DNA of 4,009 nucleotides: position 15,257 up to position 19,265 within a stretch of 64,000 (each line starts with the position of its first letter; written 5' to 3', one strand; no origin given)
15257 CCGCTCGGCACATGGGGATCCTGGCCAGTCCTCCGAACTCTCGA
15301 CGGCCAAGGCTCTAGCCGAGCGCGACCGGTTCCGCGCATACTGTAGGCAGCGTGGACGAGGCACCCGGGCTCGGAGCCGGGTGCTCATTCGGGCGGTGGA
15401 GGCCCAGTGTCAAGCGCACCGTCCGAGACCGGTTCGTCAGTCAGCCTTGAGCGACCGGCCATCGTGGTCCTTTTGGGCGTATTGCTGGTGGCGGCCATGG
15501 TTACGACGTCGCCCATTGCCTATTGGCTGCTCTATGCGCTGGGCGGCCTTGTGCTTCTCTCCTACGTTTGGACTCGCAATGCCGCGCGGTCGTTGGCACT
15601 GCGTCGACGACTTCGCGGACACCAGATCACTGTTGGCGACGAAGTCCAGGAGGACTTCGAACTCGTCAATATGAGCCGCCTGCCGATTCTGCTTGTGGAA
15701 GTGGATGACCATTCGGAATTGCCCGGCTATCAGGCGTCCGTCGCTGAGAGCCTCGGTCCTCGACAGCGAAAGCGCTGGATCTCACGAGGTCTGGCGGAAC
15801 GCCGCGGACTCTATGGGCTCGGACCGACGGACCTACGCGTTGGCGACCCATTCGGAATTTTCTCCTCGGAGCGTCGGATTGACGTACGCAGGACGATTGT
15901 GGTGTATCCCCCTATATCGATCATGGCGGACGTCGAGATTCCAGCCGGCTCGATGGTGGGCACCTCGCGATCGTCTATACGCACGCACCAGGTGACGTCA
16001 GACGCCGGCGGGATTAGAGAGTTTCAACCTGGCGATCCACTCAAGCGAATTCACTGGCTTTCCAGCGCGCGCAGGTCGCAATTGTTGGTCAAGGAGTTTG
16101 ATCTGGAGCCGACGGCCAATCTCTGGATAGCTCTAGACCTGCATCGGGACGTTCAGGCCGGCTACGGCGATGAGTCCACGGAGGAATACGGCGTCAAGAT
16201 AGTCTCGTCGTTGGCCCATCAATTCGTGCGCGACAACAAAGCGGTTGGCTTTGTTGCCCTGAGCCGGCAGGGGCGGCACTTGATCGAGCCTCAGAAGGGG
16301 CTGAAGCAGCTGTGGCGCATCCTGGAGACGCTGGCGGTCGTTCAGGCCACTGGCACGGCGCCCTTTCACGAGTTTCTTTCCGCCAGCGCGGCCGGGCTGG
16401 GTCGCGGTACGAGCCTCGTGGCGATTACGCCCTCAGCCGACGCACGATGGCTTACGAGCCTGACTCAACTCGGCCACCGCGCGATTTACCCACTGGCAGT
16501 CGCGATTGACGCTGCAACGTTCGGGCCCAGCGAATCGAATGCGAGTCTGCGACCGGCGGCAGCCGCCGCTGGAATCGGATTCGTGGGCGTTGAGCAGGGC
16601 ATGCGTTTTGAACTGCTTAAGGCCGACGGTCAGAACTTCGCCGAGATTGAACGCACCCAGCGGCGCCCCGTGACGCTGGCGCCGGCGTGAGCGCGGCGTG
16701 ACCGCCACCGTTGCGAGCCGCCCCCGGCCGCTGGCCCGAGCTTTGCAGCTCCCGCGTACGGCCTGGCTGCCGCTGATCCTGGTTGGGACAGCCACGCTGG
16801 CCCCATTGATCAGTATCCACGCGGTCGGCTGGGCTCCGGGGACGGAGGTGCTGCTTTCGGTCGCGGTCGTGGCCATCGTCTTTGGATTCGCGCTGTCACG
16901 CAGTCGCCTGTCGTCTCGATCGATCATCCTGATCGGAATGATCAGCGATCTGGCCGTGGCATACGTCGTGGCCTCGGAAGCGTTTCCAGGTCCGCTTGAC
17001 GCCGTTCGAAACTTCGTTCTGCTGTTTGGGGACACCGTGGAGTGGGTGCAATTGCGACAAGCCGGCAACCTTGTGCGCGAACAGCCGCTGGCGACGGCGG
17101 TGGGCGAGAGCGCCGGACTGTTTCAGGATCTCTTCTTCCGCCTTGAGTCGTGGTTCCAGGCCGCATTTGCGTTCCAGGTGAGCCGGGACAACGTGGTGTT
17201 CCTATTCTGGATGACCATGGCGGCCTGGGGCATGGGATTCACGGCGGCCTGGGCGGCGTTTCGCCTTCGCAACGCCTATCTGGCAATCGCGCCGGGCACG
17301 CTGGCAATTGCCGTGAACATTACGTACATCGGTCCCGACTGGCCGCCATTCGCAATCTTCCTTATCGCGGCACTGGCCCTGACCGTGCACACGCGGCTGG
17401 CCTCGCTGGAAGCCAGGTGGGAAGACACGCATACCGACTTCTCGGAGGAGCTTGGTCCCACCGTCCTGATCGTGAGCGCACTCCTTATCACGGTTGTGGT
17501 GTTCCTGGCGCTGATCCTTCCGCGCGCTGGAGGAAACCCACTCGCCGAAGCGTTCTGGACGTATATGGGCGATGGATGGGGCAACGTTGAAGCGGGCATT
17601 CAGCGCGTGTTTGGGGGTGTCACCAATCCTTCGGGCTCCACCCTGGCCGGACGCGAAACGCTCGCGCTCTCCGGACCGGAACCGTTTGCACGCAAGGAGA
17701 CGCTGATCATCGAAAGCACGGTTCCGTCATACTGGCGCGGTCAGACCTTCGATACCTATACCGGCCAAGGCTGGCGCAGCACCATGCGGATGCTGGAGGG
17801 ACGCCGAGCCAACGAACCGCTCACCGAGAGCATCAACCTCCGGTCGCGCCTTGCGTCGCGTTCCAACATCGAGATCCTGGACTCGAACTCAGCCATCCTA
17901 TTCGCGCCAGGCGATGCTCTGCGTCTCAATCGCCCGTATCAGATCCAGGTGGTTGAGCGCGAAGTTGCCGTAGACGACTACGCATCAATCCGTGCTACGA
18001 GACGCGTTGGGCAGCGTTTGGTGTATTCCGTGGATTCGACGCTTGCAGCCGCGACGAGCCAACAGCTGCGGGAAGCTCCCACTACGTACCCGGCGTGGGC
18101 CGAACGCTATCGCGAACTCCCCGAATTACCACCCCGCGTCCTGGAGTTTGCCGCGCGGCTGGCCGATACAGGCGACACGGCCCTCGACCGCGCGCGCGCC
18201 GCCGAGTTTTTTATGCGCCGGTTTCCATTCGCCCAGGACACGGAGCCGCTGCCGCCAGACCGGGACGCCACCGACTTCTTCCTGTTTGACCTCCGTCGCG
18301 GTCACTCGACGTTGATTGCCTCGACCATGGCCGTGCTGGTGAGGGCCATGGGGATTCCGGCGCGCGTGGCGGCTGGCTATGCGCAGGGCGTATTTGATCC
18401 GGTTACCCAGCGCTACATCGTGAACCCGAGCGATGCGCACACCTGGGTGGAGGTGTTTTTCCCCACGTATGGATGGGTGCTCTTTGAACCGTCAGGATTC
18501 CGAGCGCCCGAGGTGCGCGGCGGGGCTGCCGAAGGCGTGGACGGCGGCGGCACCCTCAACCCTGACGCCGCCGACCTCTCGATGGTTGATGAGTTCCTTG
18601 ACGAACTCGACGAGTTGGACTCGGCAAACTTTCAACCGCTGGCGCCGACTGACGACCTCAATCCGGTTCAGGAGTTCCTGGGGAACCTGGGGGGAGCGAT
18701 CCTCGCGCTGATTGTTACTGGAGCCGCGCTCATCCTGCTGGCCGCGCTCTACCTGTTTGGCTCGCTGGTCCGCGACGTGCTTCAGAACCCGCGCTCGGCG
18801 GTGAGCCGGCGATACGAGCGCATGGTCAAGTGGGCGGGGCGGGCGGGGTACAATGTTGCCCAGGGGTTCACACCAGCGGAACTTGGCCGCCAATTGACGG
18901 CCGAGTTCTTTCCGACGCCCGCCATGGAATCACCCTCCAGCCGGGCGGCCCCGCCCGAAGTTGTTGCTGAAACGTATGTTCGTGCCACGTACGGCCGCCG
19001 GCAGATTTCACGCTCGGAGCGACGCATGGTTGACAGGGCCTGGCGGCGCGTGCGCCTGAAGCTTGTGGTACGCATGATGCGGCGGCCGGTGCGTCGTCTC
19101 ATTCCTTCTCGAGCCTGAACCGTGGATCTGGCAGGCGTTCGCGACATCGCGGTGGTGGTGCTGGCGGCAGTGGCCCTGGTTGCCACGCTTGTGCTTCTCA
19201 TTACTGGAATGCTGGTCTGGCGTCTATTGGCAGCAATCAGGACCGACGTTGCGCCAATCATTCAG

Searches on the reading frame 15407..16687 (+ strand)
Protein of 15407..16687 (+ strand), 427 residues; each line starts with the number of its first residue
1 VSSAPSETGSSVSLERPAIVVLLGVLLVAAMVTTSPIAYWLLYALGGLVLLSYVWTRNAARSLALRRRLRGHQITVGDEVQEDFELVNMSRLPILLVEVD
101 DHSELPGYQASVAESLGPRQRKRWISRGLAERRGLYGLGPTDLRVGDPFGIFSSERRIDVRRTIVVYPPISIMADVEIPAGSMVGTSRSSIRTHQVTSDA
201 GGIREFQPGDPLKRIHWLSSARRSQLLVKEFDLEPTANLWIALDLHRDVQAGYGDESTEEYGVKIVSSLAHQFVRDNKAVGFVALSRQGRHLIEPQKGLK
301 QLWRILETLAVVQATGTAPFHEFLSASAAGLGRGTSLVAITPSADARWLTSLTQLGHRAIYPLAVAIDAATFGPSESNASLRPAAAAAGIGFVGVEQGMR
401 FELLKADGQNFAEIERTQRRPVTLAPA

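Call 51: search_protein_families(library=pfam, proteins=[window:15407-16687:+], max_evalue=1e-8)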
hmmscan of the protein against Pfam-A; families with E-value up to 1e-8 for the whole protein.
window:15407-16687:+ (427 aa): 1 family
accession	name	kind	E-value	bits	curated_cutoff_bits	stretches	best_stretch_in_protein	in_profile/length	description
PF01882.25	DUF58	-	1e-16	61.3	23.4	1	203-313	2-112/216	Protein of unknown function DUF58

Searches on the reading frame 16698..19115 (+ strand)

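Call 51: search_protein_families(library=pfam, proteins=[window:16698-19115:+], max_evalue=1e-8)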
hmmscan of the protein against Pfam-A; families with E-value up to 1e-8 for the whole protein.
window:16698-19115:+ (806 aa): 2 families
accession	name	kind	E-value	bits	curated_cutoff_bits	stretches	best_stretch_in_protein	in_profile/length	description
PF01841.26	Transglut_core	-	3.5e-17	63.1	23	1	484-598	3-108/108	Transglutaminase-like superfamily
PF11992.13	TgpA_N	-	2.9e-11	43.4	30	1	22-452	19-331/333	TgpA N-terminal domain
